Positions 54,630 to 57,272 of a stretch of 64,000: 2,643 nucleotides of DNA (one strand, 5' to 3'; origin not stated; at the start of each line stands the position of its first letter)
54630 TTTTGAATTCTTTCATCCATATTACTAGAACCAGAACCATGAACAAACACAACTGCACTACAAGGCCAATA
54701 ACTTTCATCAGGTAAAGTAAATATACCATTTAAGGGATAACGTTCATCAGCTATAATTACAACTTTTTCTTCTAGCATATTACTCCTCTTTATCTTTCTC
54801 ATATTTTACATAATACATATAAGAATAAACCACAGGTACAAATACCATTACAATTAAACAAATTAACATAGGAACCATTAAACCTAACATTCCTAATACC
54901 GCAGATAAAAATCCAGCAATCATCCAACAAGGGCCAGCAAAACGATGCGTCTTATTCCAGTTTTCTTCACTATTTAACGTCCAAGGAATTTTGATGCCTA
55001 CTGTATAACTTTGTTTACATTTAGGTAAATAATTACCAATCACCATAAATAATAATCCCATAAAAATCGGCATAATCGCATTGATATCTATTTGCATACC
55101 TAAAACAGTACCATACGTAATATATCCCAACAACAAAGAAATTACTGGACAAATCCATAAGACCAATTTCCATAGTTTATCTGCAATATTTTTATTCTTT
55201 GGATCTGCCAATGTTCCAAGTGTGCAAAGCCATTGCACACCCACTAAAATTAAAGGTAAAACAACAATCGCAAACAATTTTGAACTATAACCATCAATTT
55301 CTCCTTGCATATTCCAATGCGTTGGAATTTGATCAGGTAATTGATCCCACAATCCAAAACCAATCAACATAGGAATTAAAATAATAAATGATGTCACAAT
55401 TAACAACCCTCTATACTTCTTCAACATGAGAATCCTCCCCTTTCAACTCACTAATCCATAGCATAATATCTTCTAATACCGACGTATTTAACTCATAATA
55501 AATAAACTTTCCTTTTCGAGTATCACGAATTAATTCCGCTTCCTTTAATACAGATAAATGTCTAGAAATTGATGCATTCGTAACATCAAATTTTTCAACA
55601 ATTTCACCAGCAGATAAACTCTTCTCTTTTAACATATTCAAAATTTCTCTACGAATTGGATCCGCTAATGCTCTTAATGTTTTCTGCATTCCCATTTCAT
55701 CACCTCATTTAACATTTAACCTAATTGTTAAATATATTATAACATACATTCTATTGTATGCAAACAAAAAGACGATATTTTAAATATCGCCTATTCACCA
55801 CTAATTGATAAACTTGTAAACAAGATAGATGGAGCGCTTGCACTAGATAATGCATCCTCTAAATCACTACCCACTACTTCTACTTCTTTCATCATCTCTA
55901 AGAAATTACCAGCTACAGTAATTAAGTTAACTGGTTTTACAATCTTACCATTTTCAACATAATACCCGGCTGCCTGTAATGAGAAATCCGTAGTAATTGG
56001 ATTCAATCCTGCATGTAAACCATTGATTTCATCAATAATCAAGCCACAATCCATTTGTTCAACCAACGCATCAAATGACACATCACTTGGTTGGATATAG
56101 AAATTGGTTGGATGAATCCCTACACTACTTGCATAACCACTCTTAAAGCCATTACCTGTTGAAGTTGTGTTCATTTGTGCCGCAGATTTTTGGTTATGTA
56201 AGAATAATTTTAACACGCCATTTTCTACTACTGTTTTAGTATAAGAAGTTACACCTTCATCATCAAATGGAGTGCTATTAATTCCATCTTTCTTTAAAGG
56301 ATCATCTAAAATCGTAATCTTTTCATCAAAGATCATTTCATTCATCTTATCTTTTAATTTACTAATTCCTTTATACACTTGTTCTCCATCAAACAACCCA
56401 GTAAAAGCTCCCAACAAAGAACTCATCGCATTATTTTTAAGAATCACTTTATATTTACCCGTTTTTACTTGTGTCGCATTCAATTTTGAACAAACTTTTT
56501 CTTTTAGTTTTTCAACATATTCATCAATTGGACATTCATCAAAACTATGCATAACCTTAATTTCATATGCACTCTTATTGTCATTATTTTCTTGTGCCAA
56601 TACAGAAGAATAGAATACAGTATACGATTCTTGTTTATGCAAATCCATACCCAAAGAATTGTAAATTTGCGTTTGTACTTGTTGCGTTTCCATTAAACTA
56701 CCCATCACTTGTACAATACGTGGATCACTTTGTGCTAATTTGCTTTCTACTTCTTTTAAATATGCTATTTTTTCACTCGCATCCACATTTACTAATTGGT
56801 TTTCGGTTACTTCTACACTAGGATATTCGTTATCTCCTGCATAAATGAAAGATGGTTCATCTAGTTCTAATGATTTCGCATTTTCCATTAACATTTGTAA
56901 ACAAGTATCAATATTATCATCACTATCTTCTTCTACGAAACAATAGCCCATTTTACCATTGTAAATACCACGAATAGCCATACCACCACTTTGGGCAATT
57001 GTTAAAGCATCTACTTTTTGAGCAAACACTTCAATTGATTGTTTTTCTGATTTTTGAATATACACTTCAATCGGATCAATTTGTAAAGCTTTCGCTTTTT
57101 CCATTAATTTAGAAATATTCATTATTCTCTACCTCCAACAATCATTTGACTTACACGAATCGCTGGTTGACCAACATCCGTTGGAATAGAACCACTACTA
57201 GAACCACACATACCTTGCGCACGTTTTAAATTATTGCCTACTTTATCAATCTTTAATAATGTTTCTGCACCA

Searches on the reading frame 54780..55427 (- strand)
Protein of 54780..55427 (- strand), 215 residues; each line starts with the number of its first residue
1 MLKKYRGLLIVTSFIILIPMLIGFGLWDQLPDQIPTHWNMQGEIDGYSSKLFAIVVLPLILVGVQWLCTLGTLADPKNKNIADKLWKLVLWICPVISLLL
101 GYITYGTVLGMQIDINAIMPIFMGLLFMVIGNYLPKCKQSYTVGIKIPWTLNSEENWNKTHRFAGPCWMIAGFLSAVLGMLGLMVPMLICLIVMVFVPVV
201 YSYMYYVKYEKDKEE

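Call 66: search_protein_families(library=pfam, proteins=[window:54780-55427:-])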
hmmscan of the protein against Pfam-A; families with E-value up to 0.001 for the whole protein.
window:54780-55427:- (215 aa): 2 families
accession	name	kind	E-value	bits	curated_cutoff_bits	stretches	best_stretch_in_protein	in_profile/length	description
PF13630.11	SdpI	-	6.6e-22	77.9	28.2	1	136-202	1-71/71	SdpI/YfhL protein family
PF07853.16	DUF1648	-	7.6e-20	70.7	28.7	1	15-61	2-48/49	Domain of unknown function (DUF1648)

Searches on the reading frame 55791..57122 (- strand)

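Call 66: search_protein_families(library=pfam, proteins=[window:55791-57122:-])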
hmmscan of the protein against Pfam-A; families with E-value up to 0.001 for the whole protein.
window:55791-57122:- (443 aa): 3 families
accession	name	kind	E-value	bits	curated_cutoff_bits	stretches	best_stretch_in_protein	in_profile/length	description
PF19289.4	PmbA_TldD_3rd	-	6.6e-75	251.5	22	1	221-442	1-220/220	PmbA/TldA metallopeptidase C-terminal domain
PF19290.4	PmbA_TldD_2nd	-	1.4e-11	45.2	20.9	1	112-214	5-109/109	PmbA/TldA metallopeptidase central domain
PF01523.21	PmbA_TldD_1st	-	8.1e-10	39.2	20.9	1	19-82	2-65/65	PmbA/TldA metallopeptidase domain 1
